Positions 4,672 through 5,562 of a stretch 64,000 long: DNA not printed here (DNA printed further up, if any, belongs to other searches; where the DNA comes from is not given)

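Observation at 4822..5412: Small caspase-fold-like protein in the accessory island, divergently placed next to a serpin operon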

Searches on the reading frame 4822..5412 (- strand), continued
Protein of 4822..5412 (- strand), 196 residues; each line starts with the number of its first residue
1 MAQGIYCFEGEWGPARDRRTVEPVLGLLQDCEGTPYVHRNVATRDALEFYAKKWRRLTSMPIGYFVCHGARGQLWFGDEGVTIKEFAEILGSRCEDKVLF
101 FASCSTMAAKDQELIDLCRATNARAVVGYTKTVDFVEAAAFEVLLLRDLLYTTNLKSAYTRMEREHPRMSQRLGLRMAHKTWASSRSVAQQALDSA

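Call 33: find_encoding_contigs(protein=P0005, flank=8000, max_places=3)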
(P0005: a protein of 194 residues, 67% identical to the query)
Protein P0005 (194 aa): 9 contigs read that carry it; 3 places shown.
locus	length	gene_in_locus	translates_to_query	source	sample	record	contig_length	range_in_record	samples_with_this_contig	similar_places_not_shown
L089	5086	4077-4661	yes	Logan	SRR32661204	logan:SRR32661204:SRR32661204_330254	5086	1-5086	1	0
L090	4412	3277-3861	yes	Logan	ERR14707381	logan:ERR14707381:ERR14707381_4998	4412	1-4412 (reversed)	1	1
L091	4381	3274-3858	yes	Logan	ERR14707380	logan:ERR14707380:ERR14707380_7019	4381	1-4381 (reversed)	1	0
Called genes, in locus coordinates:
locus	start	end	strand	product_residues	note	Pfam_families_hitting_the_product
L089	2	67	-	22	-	?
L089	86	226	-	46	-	-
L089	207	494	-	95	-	-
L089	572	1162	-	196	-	-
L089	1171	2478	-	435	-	PF02601:Exonuc_VII_L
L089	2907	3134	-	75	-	-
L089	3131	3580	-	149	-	PF22551:TY-Chap1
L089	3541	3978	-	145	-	PF22552:TY-Chap3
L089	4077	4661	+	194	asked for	PF20347:DUF6642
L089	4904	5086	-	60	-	?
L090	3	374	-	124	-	?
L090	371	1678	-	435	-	PF02601:Exonuc_VII_L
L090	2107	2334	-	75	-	-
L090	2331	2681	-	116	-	PF22551:TY-Chap1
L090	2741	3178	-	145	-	PF22552:TY-Chap3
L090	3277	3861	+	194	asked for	PF20347:DUF6642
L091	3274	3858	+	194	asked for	PF20347:DUF6642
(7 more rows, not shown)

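Call 34: find_encoding_contigs(protein=P0009, flank=8000, max_places=3)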
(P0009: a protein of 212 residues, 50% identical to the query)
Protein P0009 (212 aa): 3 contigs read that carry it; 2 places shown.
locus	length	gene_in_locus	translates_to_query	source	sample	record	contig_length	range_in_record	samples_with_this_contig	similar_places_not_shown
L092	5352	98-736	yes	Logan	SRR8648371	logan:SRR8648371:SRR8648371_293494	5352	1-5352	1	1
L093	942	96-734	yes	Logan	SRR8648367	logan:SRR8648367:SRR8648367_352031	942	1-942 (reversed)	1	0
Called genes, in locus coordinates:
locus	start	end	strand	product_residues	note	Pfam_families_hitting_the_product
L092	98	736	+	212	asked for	PF20347:DUF6642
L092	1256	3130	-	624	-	-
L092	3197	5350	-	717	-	?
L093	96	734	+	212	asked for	PF20347:DUF6642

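Call 35: find_encoding_contigs(protein=P0001, flank=8000, max_places=3)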
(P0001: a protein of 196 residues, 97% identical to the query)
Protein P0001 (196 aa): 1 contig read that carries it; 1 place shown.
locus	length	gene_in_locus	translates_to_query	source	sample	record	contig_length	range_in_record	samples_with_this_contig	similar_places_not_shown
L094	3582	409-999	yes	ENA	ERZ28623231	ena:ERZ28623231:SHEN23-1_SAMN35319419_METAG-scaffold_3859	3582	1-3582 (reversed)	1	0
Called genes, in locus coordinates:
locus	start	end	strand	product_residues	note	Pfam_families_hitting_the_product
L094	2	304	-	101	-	?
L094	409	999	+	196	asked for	PF20347:DUF6642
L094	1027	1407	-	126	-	PF09851:SHOCT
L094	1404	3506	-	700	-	PF00270:DEAD, PF04851:ResIII, PF13604:AAA_30 (faint), PF00271:Helicase_C, PF16203:ERCC3_RAD25_C (weak)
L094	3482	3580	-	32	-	?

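Call 44: search_protein_families(library=pfam, proteins=[P0030, P0102, P0018, P0023, P0050, P0065], max_evalue=1)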
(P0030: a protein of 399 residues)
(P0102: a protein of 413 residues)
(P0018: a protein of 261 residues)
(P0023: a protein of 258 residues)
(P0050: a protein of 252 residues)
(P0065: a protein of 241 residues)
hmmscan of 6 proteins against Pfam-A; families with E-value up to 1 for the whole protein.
P0030 (399 aa): 3 families
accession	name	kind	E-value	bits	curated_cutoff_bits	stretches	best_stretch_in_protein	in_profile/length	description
PF20347.3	DUF6642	-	2e-21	76.9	27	1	212-395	3-180/182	Family of unknown function (DUF6642)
PF05037.18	DUF669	-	0.18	12.3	21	1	297-351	39-94/138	Protein of unknown function (DUF669)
PF21648.2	M1E1E6-like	-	0.25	12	27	0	318-352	17-49/104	Integron cassette protein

P0102 (413 aa): 2 families
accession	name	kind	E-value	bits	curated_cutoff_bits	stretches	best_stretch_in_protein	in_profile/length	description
PF20347.3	DUF6642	-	1.5e-18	67.5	27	1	6-187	4-180/182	Family of unknown function (DUF6642)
PF12158.14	DUF3592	-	0.012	16.7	25.3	1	189-215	44-70/84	Domain of unknown function (DUF3592)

P0018 (261 aa): 3 families
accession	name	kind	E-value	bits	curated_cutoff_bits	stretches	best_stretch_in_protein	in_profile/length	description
PF20347.3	DUF6642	-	1.9e-19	70.4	27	1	74-213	4-144/182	Family of unknown function (DUF6642)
PF12770.12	CHAT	-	0.055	13.3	24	1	105-199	123-227/289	CHAT domain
PF01645.23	Glu_synthase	-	0.23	11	20.4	1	143-201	291-351/369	Conserved region in glutamate synthase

P0023 (258 aa): 3 families
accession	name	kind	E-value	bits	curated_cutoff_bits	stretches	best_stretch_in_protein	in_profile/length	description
PF20347.3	DUF6642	-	5e-27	95.2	27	1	71-241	3-174/182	Family of unknown function (DUF6642)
PF14252.11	DUF4347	-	0.018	15.2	24.6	1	120-158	38-75/164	Domain of unknown function (DUF4347)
PF10075.15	CSN8_PSD8_EIF3K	-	0.061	13.7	23.7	1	152-212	71-131/144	CSN8/PSMD8/EIF3K family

P0050 (252 aa): 2 families
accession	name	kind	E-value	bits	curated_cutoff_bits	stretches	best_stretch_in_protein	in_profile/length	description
PF20347.3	DUF6642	-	3e-18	66.5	27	1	74-219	4-152/182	Family of unknown function (DUF6642)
PF15992.10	DUF4769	-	0.34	11.1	23.9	1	86-128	13-55/256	Domain of unknown function (DUF4769)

P0065 (241 aa): 3 families
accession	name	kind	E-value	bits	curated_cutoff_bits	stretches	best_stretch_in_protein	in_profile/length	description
PF20347.3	DUF6642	-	4.2e-28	98.7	27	1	7-170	3-167/182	Family of unknown function (DUF6642)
PF12770.12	CHAT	-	0.16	11.8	24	1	43-114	127-202/289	CHAT domain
PF20847.2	PNM8A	-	0.17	12.4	27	1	163-181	200-218/224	Paraneoplastic antigen 8A protein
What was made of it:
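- On Pfam CHAT (PF12770): Relatives P0018 and P0065 reach only E 0.055 and 0.16, below the cut-off (call 44).
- Closest known: DUF4347. Same: One DUF6642 member gives a weak Pfam DUF4347 hit (E 0.018; call 44).
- Weak CHAT and DUF4347 Pfam hits occur in some family members (call 44).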

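Call 60: search_protein_families(library=pfam, alignment_id=A4, max_evalue=0.0001)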
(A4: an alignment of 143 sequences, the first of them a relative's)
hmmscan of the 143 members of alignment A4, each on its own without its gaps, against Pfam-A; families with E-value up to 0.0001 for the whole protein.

A. member 1, L001:7397-7711:+ (104 aa): 0 families

B. families by the number of members that match (of 143 scanned): 168 families (the first 25 are shown)
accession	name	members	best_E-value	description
PF07719.23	TPR_2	6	1.7e-12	Tetratricopeptide repeat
PF13432.12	TPR_16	6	1.9e-10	Tetratricopeptide repeat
PF13428.12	TPR_14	5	1.1e-08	Tetratricopeptide repeat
PF13414.12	TPR_11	4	5.9e-12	TPR repeat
PF02562.22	PhoH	3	6.2e-47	PhoH-like protein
PF13638.12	PIN_4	3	7.7e-33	PIN domain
PF01261.30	AP_endonuc_2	3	1e-27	Xylose isomerase-like TIM barrel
PF04851.21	ResIII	3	9.4e-13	Type III restriction enzyme, res subunit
PF00013.35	KH_1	3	2.3e-12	KH domain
PF00270.35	DEAD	3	3.3e-10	DEAD/DEAH box helicase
PF00515.34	TPR_1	3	5.6e-07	Tetratricopeptide repeat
PF13604.12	AAA_30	3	1.6e-06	AAA domain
PF13245.12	AAA_19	3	2.1e-05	AAA domain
PF13337.12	BrxL_ATPase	2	1.3e-128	Lon-like protease BrxL-like, ATPase domain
PF00144.29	Beta-lactamase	2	6.4e-75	Beta-lactamase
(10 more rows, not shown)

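Call 67: fold_search(model_id=the predicted structure, library=pdb)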
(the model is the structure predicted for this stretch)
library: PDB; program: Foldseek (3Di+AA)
matches with E <= 10: 1317; with E <= 0.001: 36
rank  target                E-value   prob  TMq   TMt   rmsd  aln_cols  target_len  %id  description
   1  8tl0_A                3.9e-05  1.00  0.59  0.27   4.4       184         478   12  Structure of activated SAVED-CHAT filament (released 2024-03-06)
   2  8tl0_C                4.4e-05  1.00  0.59  0.28   4.6       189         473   14  Structure of activated SAVED-CHAT filament (released 2024-03-06)
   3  6kmt_D                9.6e-05  1.00  0.51  0.44   5.6       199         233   12  P32 of caspase-11 mutant C254A (released 2020-03-11)
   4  3dei_C                1.2e-04  1.00  0.49  0.42   7.9       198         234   13  Crystal Structures of Caspase-3 with Bound Isoquinoline-1,3,4-trione Derivative Inhibitors (released 2008-09-02)
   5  3s8e_H                1.2e-04  1.00  0.48  0.44   5.6       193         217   13  Phosphorylation regulates assembly of the caspase-6 substrate-binding groove (released 2012-04-11)
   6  3deh_D                1.7e-04  1.00  0.51  0.45   6.0       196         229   12  Crystal Structures of Caspase-3 with Bound Isoquinoline-1,3,4-trione Derivative Inhibitors (released 2008-09-02)
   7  1shj_B                1.8e-04  1.00  0.56  0.53   6.4       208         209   11  Caspase-7 in complex with DICA allosteric inhibitor (released 2004-08-17)
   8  8dgz_B                1.8e-04  1.00  0.50  0.45   6.7       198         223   13  Caspase-7 bound to substrate mimic and allosteric inhibitor (released 2023-07-05)
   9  6ns7_B                1.9e-04  1.00  0.50  0.42   6.4       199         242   13  Crystal structure of murine caspase-11 (released 2020-07-29)
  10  4hqr_B                2.1e-04  1.00  0.51  0.44   6.4       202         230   13  Crystal Structure of mutant form of Caspase-7 (released 2013-09-11)
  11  8tl0_D                2.2e-04  1.00  0.60  0.27   4.6       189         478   13  Structure of activated SAVED-CHAT filament (released 2024-03-06)
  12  8tl0_B                2.4e-04  1.00  0.62  0.28   3.8       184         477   13  Structure of activated SAVED-CHAT filament (released 2024-03-06)
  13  7y84_C                2.7e-04  1.00  0.47  0.17   5.3       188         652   14  CryoEM structure of type III-E CRISPR Craspase gRAMP-crRNA in complex with TPR-CHAT protease (released 2022-12-14)
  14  6ns7_D                2.9e-04  1.00  0.51  0.43   5.9       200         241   12  Crystal structure of murine caspase-11 (released 2020-07-29)
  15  7wr1_A                3.2e-04  1.00  0.53  0.45   5.2       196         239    8  P32 of caspase-4 C258A mutant in complex with OspC3 C-terminal ankyrin-repeat domain (released 2023-01-25)
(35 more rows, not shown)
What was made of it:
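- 4822..5412 (-): DUF6642 gene: 196-aa minimal caspase/CHAT-fold (clan CD-like) predicted cysteine peptidase. Foldseek top 50 all clan CD (call 67).
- On Clan CD (caspase-haemoglobinase fold) peptidases: Foldseek top 50 are all clan CD (call 67).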

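Call 77: search_protein_families(library=phrogs, proteins=[window:4822-5412:-, L076:2326-3420:+], max_evalue=0.01)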
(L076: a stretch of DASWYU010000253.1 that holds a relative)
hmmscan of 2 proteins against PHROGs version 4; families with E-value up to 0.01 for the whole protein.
window:4822-5412:- (196 aa): 0 families

L076:2326-3420:+ (364 aa): 0 families

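Call 78: find_related_loci(query=A1, collection=viral_contigs, flank=6000)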
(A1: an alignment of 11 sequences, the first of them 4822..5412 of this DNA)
Query A1 (196 aa) in viral_contigs; peptide patterns used: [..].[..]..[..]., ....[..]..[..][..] (x = any residue, [..] = any of these).
42 stretches matched a pattern; 1 encode a relative of the query (tblastn E <= 1e-3); 1 distinct loci.
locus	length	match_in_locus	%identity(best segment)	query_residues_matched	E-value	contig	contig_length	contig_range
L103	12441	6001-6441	31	3-146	2e-29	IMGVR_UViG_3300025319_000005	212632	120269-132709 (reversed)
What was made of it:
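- Tried and rejected: Phage origin: only 1 hit in 2.9 million viral contigs (call 78), so rejected.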

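Call 83: search_protein_families(library=pfam, proteins=[L069:6310-7947:+, L019:6190-7923:+, L023:6507-7826:+, L030:734-3007:+, L031:5728-7725:+, L035:600-1451:+, L026:3339-3803:+, L043:7464-7943:+, L075:7536-7943:+, L052:6786-7610:+], max_evalue=0.001)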
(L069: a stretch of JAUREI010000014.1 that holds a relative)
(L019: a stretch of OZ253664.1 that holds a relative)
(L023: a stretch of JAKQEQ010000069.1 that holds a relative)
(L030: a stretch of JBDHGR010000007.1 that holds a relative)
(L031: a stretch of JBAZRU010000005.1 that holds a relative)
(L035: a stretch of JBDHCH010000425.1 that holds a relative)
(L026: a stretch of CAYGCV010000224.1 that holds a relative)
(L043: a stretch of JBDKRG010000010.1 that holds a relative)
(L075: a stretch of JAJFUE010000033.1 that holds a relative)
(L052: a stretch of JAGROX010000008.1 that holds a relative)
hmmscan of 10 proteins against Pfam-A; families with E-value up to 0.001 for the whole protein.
L069:6310-7947:+ (545 aa): 4 families
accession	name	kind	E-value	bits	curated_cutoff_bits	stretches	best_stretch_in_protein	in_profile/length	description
PF02562.22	PhoH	-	1.8e-46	158.7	27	1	316-531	2-188/205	PhoH-like protein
PF13638.12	PIN_4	-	7.7e-33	114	21.9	1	81-228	1-131/132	PIN domain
PF13604.12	AAA_30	-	2.1e-06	28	27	0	460-499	88-128/191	AAA domain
PF13245.12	AAA_19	-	0.0001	22.9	25.1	0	456-499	86-129/134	AAA domain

L019:6190-7923:+ (577 aa): 4 families
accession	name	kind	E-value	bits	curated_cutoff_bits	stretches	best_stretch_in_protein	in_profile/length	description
PF13304.12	AAA_21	-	1.5e-19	71.6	27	1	232-319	220-304/304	AAA domain, putative AbiEii toxin, Type IV TA system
PF13175.12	AAA_15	-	6.7e-17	62.6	32.1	2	1-42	1-44/374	AAA ATPase domain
PF02463.25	SMC_N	-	9.7e-10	38.7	40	1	1-50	1-52/220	RecF/RecN/SMC N terminal domain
PF13476.12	AAA_23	-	5.1e-07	31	27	1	4-44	1-42/201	AAA domain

L023:6507-7826:+ (439 aa): 1 family
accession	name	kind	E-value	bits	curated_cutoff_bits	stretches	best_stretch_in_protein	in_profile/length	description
PF00528.27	BPD_transp_1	-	8.5e-19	68.4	26.4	1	250-431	4-181/184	Binding-protein-dependent transport system inner membrane component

L030:734-3007:+ (757 aa): 3 families
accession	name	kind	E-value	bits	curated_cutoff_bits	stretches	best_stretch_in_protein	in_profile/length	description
PF20256.3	MoCoBD_2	-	1.1e-55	189.6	27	2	91-230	43-173/283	Molybdopterin cofactor-binding domain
PF02738.23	MoCoBD_1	-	2.1e-40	138.8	27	1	357-576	11-243/244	Molybdopterin cofactor-binding domain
PF01315.27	Ald_Xan_dh_C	-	2.6e-05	24.9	31.3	1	257-303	1-47/110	Aldehyde oxidase and xanthine dehydrogenase, a/b hammerhead domain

L031:5728-7725:+ (665 aa): 6 families
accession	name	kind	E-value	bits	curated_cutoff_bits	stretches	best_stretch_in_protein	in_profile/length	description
PF17757.6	UvrB_inter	-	5.3e-32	110.2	22.9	1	158-248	1-91/91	UvrB interaction domain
PF12344.14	UvrB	-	4.7e-21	74.8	27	1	551-591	1-41/43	Ultra-violet resistance protein B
PF00271.37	Helicase_C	-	2.1e-19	70.2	23.5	1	436-544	8-109/110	Helicase conserved C-terminal domain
PF04851.21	ResIII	-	2e-12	47.8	22.5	1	11-137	3-130/164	Type III restriction enzyme, res subunit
PF02151.25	UVR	-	2.3e-11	43.5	21.5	1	625-658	2-35/36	UvrB/uvrC motif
PF00270.35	DEAD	-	2.3e-07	31.2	26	1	16-84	4-73/167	DEAD/DEAH box helicase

L035:600-1451:+ (283 aa): 1 family
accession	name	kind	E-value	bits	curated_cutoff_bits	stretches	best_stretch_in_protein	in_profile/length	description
PF00248.27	Aldo_ket_red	-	3.2e-12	46.5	24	2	230-276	244-289/291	Aldo/keto reductase family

L026:3339-3803:+ (154 aa): 1 family
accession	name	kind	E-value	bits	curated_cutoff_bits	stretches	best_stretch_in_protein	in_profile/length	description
PF01850.27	PIN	-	8.6e-11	42.9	23.6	1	5-123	1-112/120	PIN domain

L043:7464-7943:+ (159 aa): 0 families

L075:7536-7943:+ (135 aa): 0 families

L052:6786-7610:+ (274 aa): 5 families
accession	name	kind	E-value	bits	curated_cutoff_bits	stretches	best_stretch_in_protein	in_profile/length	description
PF07719.23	TPR_2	-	1.4e-06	28.4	27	1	65-96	2-33/34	Tetratricopeptide repeat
PF13432.12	TPR_16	-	2.9e-06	28.1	32.7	1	37-95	4-62/65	Tetratricopeptide repeat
PF13414.12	TPR_11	-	1e-05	25.6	26.8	0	71-104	1-34/42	TPR repeat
PF00515.34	TPR_1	-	0.00027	21.1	27.8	1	66-97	3-34/34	Tetratricopeptide repeat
PF13428.12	TPR_14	-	0.00055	20.8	23.5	0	65-104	2-41/44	Tetratricopeptide repeat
